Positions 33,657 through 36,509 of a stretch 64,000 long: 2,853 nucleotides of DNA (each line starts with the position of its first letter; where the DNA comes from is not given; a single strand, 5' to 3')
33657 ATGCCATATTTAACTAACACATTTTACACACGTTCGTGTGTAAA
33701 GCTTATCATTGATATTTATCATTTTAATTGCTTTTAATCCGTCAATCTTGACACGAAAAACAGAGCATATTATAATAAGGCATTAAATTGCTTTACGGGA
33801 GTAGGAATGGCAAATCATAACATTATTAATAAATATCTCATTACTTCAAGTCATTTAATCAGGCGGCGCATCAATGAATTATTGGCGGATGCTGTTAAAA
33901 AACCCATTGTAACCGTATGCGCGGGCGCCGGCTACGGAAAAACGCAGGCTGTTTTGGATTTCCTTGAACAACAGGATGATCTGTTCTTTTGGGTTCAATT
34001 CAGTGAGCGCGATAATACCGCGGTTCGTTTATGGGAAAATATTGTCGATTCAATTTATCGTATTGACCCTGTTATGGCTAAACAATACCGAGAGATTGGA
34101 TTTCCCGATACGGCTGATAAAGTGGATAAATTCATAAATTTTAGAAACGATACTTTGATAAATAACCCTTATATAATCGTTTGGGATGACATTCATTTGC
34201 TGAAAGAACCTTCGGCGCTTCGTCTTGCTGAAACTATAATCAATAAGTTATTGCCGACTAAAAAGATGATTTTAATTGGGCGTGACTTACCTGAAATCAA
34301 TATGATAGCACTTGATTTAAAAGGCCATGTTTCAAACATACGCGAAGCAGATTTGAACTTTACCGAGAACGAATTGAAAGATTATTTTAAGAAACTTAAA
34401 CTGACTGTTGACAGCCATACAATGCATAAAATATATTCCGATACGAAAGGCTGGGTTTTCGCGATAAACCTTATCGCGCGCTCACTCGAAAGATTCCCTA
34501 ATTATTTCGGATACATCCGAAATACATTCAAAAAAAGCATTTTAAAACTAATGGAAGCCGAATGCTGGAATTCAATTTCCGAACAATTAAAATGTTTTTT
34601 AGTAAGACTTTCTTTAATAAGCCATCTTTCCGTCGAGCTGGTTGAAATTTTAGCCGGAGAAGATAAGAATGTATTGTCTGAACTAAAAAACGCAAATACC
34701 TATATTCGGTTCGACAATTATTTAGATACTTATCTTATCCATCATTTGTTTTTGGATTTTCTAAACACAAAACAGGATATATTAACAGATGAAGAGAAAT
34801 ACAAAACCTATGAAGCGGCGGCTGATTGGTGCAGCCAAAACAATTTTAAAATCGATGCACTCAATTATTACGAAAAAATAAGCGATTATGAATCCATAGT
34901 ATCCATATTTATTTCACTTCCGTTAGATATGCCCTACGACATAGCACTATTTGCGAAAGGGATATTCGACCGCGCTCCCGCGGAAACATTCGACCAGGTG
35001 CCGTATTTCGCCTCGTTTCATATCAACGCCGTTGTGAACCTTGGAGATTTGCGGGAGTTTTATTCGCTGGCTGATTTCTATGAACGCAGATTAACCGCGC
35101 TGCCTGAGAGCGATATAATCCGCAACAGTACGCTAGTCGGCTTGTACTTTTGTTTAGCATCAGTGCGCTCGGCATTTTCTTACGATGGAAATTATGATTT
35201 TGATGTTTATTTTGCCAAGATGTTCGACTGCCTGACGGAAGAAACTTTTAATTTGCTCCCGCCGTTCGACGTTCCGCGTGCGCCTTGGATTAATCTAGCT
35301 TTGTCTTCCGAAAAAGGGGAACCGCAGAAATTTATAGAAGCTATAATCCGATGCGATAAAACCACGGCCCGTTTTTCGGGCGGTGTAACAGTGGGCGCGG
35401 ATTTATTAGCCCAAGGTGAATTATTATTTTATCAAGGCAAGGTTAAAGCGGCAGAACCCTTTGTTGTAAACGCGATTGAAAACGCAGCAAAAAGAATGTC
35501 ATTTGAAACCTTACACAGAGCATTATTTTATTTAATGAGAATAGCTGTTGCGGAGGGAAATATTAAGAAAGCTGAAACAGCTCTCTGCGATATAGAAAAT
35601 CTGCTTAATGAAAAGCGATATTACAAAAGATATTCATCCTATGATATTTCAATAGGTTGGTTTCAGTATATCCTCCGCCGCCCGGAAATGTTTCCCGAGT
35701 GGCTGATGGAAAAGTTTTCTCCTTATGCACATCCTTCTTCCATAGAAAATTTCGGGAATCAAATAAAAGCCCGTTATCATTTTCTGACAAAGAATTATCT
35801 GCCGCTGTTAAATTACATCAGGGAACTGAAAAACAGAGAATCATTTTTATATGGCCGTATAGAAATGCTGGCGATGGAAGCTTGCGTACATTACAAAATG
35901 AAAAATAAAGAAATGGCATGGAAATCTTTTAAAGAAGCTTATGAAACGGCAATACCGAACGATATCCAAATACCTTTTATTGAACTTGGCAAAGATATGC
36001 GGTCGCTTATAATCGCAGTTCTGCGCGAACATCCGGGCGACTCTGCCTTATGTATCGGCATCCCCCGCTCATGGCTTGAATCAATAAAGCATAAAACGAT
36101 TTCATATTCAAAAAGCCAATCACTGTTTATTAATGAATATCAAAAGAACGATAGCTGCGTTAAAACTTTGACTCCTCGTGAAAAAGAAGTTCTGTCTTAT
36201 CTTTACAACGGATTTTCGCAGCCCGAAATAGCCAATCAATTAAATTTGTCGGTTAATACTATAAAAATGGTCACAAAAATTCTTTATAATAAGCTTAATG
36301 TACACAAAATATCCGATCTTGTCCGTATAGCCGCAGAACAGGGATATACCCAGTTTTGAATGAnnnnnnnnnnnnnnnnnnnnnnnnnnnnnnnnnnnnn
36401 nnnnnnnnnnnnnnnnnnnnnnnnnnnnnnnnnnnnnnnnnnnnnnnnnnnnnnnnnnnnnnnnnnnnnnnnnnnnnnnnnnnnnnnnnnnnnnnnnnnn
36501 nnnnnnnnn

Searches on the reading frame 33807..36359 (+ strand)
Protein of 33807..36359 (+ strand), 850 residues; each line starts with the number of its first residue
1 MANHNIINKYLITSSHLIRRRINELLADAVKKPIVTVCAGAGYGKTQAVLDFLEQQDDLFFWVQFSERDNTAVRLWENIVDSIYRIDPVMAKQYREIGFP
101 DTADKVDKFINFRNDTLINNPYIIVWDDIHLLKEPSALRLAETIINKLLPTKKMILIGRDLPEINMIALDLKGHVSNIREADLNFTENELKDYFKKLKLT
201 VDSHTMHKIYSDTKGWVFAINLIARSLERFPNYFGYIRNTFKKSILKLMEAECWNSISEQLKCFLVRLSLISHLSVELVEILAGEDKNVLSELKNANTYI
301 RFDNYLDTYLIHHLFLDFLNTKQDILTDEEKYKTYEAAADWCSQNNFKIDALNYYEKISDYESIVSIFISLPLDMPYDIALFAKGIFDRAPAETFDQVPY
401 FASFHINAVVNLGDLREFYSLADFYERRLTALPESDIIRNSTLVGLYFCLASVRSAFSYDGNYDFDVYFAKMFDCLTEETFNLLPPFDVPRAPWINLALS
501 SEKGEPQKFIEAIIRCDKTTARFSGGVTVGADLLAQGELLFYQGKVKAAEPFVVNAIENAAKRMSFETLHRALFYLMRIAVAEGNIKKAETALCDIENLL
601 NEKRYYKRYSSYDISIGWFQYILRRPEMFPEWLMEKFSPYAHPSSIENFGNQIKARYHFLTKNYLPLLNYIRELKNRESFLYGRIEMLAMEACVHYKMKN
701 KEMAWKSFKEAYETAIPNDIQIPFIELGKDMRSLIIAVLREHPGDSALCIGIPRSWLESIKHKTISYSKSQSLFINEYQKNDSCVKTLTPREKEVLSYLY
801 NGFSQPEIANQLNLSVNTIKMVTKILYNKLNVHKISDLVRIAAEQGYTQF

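Call 26: search_protein_families(library=pfam, proteins=[window:33807-36359:+], max_evalue=0.0001)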
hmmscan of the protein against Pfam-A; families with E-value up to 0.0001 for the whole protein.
window:33807-36359:+ (850 aa): 4 families
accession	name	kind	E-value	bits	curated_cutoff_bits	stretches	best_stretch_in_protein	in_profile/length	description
PF00196.25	GerE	-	1.1e-14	54.2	23.5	1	787-842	2-57/57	Bacterial regulatory proteins, luxR family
PF17874.7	TPR_MalT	-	9.9e-08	32.1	45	1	533-735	125-330/336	MalT-like TPR region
PF08281.18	Sigma70_r4_2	-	1.9e-06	27.9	25.7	1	783-820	6-44/54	Sigma-70, region 4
PF04545.22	Sigma70_r4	-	7.3e-05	22.6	24.1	0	786-822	3-40/50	Sigma-70, region 4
